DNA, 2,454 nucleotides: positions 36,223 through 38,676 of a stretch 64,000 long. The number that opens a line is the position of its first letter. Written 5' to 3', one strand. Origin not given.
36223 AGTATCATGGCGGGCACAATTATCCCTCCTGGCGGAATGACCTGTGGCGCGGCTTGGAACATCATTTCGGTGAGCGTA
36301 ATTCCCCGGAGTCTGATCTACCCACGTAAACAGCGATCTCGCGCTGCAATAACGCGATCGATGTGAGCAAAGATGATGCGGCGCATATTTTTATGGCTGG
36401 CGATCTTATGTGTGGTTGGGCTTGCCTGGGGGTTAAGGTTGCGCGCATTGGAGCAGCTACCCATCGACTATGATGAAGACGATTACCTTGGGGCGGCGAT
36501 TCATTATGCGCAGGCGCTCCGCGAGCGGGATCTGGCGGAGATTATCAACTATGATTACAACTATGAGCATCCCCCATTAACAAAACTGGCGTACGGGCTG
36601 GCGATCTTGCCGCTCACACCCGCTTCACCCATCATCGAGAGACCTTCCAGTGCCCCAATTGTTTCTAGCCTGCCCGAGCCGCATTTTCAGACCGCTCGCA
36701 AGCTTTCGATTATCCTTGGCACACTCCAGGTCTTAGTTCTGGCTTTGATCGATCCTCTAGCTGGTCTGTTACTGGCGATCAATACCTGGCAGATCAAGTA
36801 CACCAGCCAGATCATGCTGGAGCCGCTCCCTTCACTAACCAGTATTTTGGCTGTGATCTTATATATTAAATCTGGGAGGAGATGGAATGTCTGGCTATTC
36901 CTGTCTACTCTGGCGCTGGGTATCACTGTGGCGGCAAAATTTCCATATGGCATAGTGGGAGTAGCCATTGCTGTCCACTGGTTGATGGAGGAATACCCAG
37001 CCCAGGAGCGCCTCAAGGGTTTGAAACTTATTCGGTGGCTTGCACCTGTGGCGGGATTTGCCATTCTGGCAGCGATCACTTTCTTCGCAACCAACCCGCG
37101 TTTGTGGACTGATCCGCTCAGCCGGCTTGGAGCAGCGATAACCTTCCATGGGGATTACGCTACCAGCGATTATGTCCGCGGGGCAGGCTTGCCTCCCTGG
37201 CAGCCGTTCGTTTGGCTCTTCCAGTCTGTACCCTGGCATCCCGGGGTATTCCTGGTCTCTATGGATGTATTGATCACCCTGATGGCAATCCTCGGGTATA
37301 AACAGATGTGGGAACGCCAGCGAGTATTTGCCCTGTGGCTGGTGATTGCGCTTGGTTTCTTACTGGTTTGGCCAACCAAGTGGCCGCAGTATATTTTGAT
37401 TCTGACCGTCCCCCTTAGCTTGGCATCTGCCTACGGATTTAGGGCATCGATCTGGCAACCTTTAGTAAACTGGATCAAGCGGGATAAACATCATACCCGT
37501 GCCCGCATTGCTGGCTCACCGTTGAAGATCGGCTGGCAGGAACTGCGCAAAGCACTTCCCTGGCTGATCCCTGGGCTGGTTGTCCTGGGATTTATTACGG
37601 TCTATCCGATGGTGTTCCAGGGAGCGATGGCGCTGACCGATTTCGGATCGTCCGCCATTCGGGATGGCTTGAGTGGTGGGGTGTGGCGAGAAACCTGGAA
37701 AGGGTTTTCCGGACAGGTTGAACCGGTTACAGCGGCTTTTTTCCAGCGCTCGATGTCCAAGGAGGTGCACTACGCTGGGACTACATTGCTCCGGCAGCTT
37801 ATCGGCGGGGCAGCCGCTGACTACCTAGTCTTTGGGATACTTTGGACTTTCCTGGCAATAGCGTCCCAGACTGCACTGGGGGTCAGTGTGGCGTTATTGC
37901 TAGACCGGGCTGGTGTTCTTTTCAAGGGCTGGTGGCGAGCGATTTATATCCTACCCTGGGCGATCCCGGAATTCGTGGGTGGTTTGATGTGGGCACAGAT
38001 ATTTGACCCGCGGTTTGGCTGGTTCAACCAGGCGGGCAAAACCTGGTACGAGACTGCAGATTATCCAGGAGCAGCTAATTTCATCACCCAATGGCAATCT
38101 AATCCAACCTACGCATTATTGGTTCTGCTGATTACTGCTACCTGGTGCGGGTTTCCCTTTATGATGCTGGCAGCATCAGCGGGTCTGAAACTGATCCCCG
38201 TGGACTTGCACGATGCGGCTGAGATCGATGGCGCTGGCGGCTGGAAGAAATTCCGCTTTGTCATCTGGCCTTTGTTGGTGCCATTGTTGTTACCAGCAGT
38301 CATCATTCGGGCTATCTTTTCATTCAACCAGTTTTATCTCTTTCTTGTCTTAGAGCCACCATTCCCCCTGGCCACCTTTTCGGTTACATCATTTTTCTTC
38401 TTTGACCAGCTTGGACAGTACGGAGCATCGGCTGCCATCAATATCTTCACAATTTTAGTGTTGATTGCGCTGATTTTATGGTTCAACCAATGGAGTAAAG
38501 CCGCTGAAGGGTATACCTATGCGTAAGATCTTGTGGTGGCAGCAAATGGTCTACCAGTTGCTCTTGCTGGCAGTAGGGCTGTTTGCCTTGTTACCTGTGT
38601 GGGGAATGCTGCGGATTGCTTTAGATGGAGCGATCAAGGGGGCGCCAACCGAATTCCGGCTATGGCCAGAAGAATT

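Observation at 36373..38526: PMT/GT-C-like glycosyltransferase domain fused to a MalF-type ABC permease, next to Thr/Pro-linker lipoproteins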

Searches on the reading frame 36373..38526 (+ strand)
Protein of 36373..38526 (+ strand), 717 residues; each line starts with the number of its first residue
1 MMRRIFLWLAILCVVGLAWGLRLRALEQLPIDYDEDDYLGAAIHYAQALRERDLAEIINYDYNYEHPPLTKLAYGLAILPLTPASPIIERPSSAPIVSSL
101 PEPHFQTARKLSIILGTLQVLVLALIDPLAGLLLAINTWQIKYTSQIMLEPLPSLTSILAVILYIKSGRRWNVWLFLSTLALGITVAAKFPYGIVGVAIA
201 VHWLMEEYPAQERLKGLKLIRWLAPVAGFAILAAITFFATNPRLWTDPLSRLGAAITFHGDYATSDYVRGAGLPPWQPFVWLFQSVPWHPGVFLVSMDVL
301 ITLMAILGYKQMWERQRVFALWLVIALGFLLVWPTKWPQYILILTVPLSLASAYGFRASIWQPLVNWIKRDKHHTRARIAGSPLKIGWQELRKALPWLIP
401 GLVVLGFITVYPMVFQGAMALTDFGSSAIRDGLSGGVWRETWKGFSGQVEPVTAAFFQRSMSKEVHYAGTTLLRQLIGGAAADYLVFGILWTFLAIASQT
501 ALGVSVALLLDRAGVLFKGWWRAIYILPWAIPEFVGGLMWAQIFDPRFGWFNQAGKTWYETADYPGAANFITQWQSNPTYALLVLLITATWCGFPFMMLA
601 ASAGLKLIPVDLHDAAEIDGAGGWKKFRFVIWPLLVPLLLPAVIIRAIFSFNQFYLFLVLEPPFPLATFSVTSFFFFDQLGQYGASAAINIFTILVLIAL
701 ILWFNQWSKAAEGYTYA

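Call 3: search_protein_families(library=pfam, proteins=[window:36373-38526:+], max_evalue=1)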
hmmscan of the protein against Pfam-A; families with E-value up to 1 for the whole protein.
window:36373-38526:+ (717 aa): 1 family
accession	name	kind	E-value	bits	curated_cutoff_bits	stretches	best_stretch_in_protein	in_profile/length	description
PF00528.27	BPD_transp_1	-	1.2e-14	54.9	26.4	1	503-707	5-177/184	Binding-protein-dependent transport system inner membrane component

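Call 4: search_protein_families(library=ncbifam, proteins=[window:36373-38526:+], max_evalue=1)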
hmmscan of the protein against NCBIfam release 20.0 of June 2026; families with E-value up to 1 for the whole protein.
window:36373-38526:+ (717 aa): 16 families
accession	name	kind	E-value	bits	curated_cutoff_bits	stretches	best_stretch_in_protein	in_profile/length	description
NF008232.0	PRK10999.1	equivalog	2.7e-23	82.5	392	1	485-660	287-453/520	maltose ABC transporter permease MalF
TIGR02141.1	modB_ABC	equivalog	2.4e-10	40.4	182.6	2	585-702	83-198/208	molybdate ABC transporter permease subunit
TIGR03255.1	PhnV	equivalog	4.6e-09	36.3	358.7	2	594-702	153-257/270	2-aminoethylphosphonate ABC transport system, membrane component PhnV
TIGR01581.1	Mo_ABC_porter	hypoth_equivalog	1.5e-08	34.4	210.3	1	471-700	9-220/225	ABC transporter permease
TIGR00969.1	3a0106s02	subfamily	2.1e-08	34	240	1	484-704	62-264/272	sulfate ABC transporter permease subunit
NF040932.1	ABC_arch_GlcU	equivalog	2.1e-07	30.8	340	1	594-696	145-248/272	glucose ABC transporter permease GlcU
TIGR02139.1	permease_CysT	equivalog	3.1e-06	27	246.1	1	488-704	55-253/265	sulfate ABC transporter permease subunit CysT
NF040931.1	ABC_arch_GlcT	equivalog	1.1e-05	25.2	360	1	485-703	55-266/278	glucose ABC transporter permease GlcT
TIGR03262.1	PhnU2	equivalog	1.7e-05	23.7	593.25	1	454-656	24-207/546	putative 2-aminoethylphosphonate ABC transporter permease subunit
NF007852.0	PRK10561.1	equivalog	2.5e-05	24.2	335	1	500-653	83-229/295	sn-glycerol-3-phosphate ABC transporter permease UgpA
NF040839.1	tungstate_WtpB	equivalog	6.4e-05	22.7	340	1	494-703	55-241/251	tungstate ABC transporter permease WtpB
NF008208.0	PRK10971.1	equivalog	8.2e-05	22.2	415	1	489-704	64-261/277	sulfate/thiosulfate ABC transporter permease CysT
TIGR03226.1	PhnU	equivalog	0.0004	19.9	283.45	1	594-700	191-296/311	2-aminoethylphosphonate ABC transporter permease subunit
NF011624.0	PRK15050.1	equivalog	0.00045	19.4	247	1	594-660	173-239/297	2-aminoethylphosphonate ABC transporter permease subunit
NF006939.0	PRK09421.1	equivalog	0.0042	16.5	262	1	492-652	19-163/230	molybdate ABC transporter permease subunit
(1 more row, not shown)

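Call 22: find_homologous_proteins(query=window:36373-38526:+, max_evalue=1e-30)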
Query window:36373-38526:+ (717 aa): 737 proteins with E <= 1e-30 among 8000 candidates; the best 120 are listed.
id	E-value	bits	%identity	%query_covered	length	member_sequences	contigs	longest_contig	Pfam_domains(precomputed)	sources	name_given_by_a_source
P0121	0.0e+0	1619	100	100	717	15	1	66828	PF00528.28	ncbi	-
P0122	0.0e+0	1346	80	100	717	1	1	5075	PF00528.28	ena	-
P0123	0.0e+0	1332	81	99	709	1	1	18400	PF00528.28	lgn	-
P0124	0.0e+0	1145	69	100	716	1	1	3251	PF00528.28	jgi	jgi:ABC-type sugar transport system permease subunit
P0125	0.0e+0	1119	68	100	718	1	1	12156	PF00528.28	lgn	-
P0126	0.0e+0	1114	68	100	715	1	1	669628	PF00528.28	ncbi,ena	-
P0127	0.0e+0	1073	66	100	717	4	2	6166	PF00528.28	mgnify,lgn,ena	mgnify:CR=1 FL=1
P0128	0.0e+0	1026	63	100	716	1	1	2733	PF00528.28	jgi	-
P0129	1.7e-296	1004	63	100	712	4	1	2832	PF00528.28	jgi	-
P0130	9.3e-282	955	59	100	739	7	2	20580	PF00528.28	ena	-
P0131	1.1e-280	951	59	96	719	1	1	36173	PF00528.28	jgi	jgi:ABC-type sugar transport system permease subunit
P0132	1.2e-280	951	61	97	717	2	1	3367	PF00528.28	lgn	-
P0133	6.7e-276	935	58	100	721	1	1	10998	PF00528.28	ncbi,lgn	ncbi:MAG: ABC transporter permease subunit [Anaerolineae bacterium]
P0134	1.1e-275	935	59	99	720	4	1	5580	PF00528.28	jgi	jgi:ABC-type sugar transport system permease subunit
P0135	1.3e-275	934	57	100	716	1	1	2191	PF00528.28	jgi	jgi:ABC-type sugar transport system permease subunit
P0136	4.2e-275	933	57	100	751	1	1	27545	PF00528.28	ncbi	-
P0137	7.5e-273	925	57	100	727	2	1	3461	PF00528.28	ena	-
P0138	2.7e-272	923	59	99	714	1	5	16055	PF00528.28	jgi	jgi:ABC-type sugar transport system permease subunit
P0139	4.3e-272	923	59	99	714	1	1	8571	PF02366.25,PF00528.28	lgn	-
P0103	8.8e-269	912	80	69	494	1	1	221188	PF00528.28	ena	-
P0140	6.2e-266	902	57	99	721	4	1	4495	PF00528.28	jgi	jgi:ABC-type sugar transport system permease subunit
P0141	8.2e-266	902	58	99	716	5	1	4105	PF00528.28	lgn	-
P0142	1.1e-264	898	57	100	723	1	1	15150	PF00528.28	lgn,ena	-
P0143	2.8e-260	884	57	97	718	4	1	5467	PF00528.28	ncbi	-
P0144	1.6e-258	878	55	97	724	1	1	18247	PF00528.28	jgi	jgi:ABC-type sugar transport system permease subunit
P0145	1.0e-257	875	55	100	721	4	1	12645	PF00528.28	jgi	jgi:ABC-type sugar transport system permease subunit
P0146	8.8e-257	872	55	100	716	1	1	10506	PF00528.28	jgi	jgi:ABC-type sugar transport system permease subunit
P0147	5.3e-256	870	57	100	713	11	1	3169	PF00528.28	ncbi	-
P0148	5.3e-256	870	57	96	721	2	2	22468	PF00528.28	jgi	jgi:ABC-type sugar transport system permease subunit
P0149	9.1e-256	869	55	100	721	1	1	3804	PF00528.28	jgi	jgi:ABC-type sugar transport system permease subunit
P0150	1.9e-254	864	55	100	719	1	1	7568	PF00528.28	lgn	-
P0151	4.4e-254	863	54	99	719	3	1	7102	PF00528.28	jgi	-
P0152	1.0e-252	859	56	99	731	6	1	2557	PF00528.28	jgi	jgi:ABC-type sugar transport system permease subunit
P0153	2.2e-252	858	56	99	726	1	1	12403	PF00528.28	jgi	-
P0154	2.6e-251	854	56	100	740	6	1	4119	PF00528.28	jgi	jgi:ABC-type sugar transport system permease subunit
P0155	4.8e-251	853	55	100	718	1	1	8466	PF00528.28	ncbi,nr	ncbi:MAG TPA: sugar ABC transporter permease [Anaerolineae bacterium]|nr:sugar ABC transporter perme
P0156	1.7e-250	851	55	97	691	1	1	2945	PF00528.28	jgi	jgi:ABC-type sugar transport system permease subunit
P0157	3.6e-249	847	55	100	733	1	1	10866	PF00528.28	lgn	-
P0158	7.9e-249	846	55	99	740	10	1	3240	PF00528.28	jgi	jgi:ABC-type sugar transport system permease subunit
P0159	1.2e-248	845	55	99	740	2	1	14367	PF00528.28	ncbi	-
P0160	1.4e-248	845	55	97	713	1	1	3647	PF00528.28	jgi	jgi:arabinogalactan oligomer/maltooligosaccharide transport system permease protein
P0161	2.7e-248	844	55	100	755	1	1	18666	PF00528.28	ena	-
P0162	6.8e-248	843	55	100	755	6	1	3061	PF00528.28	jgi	-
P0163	4.7e-247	840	56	97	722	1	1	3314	PF00528.28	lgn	-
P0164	5.8e-247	840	55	100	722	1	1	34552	PF00528.28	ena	-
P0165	2.6e-246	838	55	99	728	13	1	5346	PF00528.28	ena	-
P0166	3.6e-246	837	55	99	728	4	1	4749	PF00528.28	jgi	-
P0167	3.9e-246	837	53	100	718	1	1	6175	PF00528.28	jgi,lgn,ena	-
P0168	4.1e-246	837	55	96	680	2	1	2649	PF00528.28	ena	-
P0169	2.5e-245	834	56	100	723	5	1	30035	PF00528.28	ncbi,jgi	-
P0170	1.4e-244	832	53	97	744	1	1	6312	PF02366.25,PF00528.28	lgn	-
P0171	1.1e-243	829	53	99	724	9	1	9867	PF00528.28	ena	-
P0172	1.4e-243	829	53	97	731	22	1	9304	PF00528.28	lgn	-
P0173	2.0e-243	828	55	96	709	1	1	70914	PF00528.28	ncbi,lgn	-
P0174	2.1e-243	828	53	99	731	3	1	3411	PF00528.28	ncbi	-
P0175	1.3e-242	825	55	97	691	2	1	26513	PF00528.28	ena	-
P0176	1.5e-241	822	54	98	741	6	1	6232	PF00528.28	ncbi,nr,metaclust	ncbi:MAG: hypothetical protein AMJ93_12275 [Anaerolineae bacterium SM23_84]|nr:MAG: hypothetical pro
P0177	6.7e-241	820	53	99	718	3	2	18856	PF00528.28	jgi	jgi:ABC-type sugar transport system permease subunit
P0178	9.7e-241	819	53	96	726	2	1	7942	PF00528.28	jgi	jgi:ABC-type sugar transport system permease subunit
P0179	1.0e-240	819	53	96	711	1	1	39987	PF00528.28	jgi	jgi:ABC-type sugar transport system permease subunit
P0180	3.8e-240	817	53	100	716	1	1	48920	PF00528.28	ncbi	-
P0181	1.4e-239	815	54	99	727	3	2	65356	PF00528.28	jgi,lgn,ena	-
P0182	3.1e-238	811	53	99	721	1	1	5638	PF00528.28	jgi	jgi:ABC-type sugar transport system permease subunit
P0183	5.2e-238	810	53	97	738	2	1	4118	PF00528.28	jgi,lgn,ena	-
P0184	5.8e-238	810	53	97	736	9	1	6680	PF00528.28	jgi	jgi:ABC-type sugar transport system permease subunit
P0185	3.4e-237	807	52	100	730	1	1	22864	PF00528.28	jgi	jgi:ABC-type sugar transport system permease subunit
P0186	6.4e-237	807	52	100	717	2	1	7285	PF00528.28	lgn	-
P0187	2.2e-236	805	52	100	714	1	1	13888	PF00528.28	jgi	jgi:arabinogalactan oligomer/maltooligosaccharide transport system permease protein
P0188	6.1e-236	803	53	96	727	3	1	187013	PF00528.28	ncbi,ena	-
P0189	6.2e-236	803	52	96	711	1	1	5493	PF00528.28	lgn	-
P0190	9.5e-236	803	53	100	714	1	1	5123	PF00528.28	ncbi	-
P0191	1.5e-235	802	53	100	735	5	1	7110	PF00528.28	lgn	-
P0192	6.0e-234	797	52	100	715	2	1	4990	PF00528.28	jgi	-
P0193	7.5e-234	796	52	97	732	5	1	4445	PF00528.28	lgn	-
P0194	1.1e-233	796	51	100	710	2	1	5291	PF00528.28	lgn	-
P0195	1.5e-233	795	52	99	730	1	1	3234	PF00528.28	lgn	-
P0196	1.5e-233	795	53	100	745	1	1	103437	PF00528.28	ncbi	ncbi:MAG: sugar ABC transporter permease [Chloroflexota bacterium]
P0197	2.7e-233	795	53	97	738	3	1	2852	PF00528.28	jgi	-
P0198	4.0e-233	794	53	100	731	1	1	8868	PF00528.28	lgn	-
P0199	8.2e-233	793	52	99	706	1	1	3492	PF00528.28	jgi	jgi:ABC-type sugar transport system permease subunit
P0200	2.7e-232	791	52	99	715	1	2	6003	PF00528.28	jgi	jgi:ABC-type sugar transport system permease subunit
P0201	3.5e-232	791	52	97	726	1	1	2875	PF00528.28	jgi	jgi:ABC-type sugar transport system permease subunit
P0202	4.2e-232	791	53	97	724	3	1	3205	PF00528.28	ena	-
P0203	8.5e-232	790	53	99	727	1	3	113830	PF00528.28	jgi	jgi:ABC-type sugar transport system permease subunit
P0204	9.4e-232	789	54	99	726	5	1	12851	PF00528.28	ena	-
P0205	1.3e-231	789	51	99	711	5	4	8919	PF00528.28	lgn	-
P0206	2.1e-231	788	51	98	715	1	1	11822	PF00528.28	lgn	-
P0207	3.3e-231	788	54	96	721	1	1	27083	PF00528.28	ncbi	-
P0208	3.9e-231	787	51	100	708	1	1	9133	PF00528.28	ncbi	-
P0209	1.4e-230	786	53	97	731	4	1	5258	PF00528.28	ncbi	-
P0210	2.9e-230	785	50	99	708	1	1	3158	PF00528.28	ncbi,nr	ncbi:MAG: ABC transporter permease subunit [Chloroflexi bacterium]|nr:ABC transporter permease subun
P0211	7.5e-230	783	51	97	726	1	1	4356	PF00528.28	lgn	-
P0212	8.4e-230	783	54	99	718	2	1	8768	PF00528.28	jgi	jgi:ABC-type sugar transport system permease subunit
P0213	9.0e-230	783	50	99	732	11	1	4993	PF00528.28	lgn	-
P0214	3.9e-229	781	53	98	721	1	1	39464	PF00528.28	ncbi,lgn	-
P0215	4.5e-229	781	50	99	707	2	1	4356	PF00528.28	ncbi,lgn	-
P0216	1.5e-228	779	52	100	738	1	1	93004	PF00528.28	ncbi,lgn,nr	ncbi:MAG: sugar ABC transporter permease [Anaerolineales bacterium]|nr:sugar ABC transporter permeas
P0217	1.7e-228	779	53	100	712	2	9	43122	PF00528.28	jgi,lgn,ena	jgi:ABC-type sugar transport system permease subunit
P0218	2.8e-228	778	49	99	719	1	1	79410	PF00528.28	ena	-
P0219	5.3e-228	777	51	100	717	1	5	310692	PF00528.28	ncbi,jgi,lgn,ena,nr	ncbi:MAG TPA: ABC transporter permease subunit [Anaerolineaceae bacterium]|nr:ABC transporter permea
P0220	5.8e-228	777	50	97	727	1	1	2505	PF00528.28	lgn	-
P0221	7.5e-228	777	50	99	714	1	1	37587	PF00528.28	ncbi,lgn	-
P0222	1.8e-227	775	49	99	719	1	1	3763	PF00528.28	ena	-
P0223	1.8e-227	775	51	97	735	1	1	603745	PF00528.28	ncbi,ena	-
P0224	4.1e-227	774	52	99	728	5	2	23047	PF00528.28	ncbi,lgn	-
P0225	1.3e-226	772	51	100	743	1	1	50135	PF00528.28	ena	-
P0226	2.3e-226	772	50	98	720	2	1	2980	PF00528.28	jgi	jgi:ABC-type sugar transport system permease subunit/4-amino-4-deoxy-L-arabinose transferase-like gl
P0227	6.0e-226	770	51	100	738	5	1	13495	PF00528.28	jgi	-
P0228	1.5e-225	769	51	98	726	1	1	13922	PF00528.28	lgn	-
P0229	1.9e-225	769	50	100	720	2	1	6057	PF00528.28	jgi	jgi:arabinogalactan oligomer/maltooligosaccharide transport system permease protein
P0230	5.2e-225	767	50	99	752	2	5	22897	PF00528.28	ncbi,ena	-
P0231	5.4e-225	767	52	100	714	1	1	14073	PF00528.28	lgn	-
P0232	6.9e-225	767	51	97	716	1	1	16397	PF00528.28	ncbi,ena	-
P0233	8.8e-225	766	51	100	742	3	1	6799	PF00528.28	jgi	jgi:ABC-type sugar transport system permease subunit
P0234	1.0e-224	766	51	100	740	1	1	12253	PF00528.28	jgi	jgi:ABC-type sugar transport system permease subunit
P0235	1.1e-224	766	49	100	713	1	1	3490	PF00528.28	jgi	jgi:ABC-type sugar transport system permease subunit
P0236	1.3e-224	766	51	97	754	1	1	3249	PF00528.28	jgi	jgi:ABC-type sugar transport system permease subunit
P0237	1.6e-224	766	48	100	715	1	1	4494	PF00528.28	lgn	-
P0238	1.8e-224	765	50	97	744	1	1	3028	PF00528.28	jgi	jgi:ABC-type sugar transport system permease subunit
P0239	1.9e-224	765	50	100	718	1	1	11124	PF00528.28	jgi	jgi:arabinogalactan oligomer/maltooligosaccharide transport system permease protein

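Call 28: find_encoding_contigs(protein=P0121, flank=10000, max_places=2)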
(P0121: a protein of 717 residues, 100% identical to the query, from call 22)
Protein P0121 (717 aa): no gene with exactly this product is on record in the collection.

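Call 29: find_encoding_contigs(protein=P0216, flank=10000, max_places=1)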
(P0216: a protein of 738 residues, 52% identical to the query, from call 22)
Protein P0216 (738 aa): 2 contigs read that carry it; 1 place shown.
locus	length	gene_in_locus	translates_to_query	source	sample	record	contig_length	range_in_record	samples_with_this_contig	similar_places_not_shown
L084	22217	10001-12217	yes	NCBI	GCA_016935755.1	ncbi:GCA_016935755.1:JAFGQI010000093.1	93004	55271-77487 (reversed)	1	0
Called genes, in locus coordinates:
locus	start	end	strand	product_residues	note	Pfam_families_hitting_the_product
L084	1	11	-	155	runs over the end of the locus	PF03449:GreA_GreB_N, PF01272:GreA_GreB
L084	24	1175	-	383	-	PF01966:HD, PF13286:HD_assoc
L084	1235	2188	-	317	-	PF00483:NTP_transferase, PF01128:IspD (weak), PF12804:NTP_transf_3, PF25087:GMPPB_C, PF00132:Hexapep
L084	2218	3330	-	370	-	PF00288:GHMP_kinases_N, PF08544:GHMP_kinases_C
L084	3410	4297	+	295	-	PF03279:Lip_A_acyltrans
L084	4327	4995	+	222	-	PF01066:CDP-OH_P_transf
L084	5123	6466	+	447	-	PF12802:MarR_2 (weak), PF13412:HTH_24 (faint), PF09339:HTH_IclR (faint), PF00480:ROK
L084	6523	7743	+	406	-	PF01547:SBP_bac_1, PF13416:SBP_bac_8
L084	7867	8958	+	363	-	PF00528:BPD_transp_1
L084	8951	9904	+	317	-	PF00528:BPD_transp_1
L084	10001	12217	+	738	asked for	PF00528:BPD_transp_1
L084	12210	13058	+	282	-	PF00528:BPD_transp_1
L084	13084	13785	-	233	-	PF00027:cNMP_binding, PF13545:HTH_Crp_2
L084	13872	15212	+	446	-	PF04389:Peptidase_M28 (faint), PF01546:Peptidase_M20, PF07687:M20_dimer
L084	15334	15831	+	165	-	PF13404:HTH_AsnC-type, PF13412:HTH_24, PF22482:AsnC_trans_reg_3, PF01037:AsnC_trans_reg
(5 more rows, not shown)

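Call 35: predict_structure(alignment_id=A2)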
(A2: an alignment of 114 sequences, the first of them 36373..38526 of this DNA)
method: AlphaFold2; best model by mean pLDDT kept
length: 717 residues; sequences in the alignment: 114
mean_pLDDT: 91.2   pTM: 0.89
mean pLDDT of the five models: 91.2, 90.6, 89.3, 87.9, 87.8
residues with pLDDT >= 90: 525; 70-90: 157; 50-70: 31; < 50: 4
segments of 3 or more residues with pLDDT < 50: 714-717
pLDDT, mean of each block of 10 residues (from residue 1): 96 98 97 94 96 95 86 97 93 88 97 98 98 98 95 98 97 98 97 97 93 77 95 97 94 91 88 93 92 92 97 98 97 91 98 97 90 59 70 88 87 94 96 96 96 87 95 91 95 97 96 90 92 91 87 68 69 90 95 95 91 83 86 90 92 94 94 95 96 93 78 49
secondary structure, 60 per line:
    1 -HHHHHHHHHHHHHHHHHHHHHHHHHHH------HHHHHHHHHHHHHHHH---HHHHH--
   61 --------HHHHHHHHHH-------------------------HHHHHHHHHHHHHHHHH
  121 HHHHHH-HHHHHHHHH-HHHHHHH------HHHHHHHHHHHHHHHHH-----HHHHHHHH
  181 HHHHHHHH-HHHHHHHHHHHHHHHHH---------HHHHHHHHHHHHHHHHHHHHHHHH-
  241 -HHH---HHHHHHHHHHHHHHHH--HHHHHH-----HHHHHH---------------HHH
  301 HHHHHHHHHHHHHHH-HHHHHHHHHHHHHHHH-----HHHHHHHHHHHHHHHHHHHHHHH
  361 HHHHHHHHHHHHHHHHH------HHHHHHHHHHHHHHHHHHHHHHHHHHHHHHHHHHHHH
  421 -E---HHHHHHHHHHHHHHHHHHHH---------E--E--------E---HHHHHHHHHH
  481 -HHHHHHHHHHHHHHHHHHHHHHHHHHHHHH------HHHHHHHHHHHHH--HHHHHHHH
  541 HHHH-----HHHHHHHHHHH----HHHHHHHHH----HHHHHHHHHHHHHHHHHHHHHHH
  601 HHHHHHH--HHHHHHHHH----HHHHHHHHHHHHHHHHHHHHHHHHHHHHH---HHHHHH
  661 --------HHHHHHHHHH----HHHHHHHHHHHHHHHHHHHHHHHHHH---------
elements in order (helices of 4 or more, strands of 3 or more residues): H2-28 H35-50 H54-58 H69-78 H104-126 H128-136 H138-144 H151-167 H173-188 H190-206 H216-239 H248-263 H266-271 H277-282 H298-315 H317-332 H338-377 H384-420 H426-445 H471-480 H482-511 H518-530 H533-544 H550-560 H565-573 H578-607 H610-618 H623-651 H655-660 H669-678 H683-708
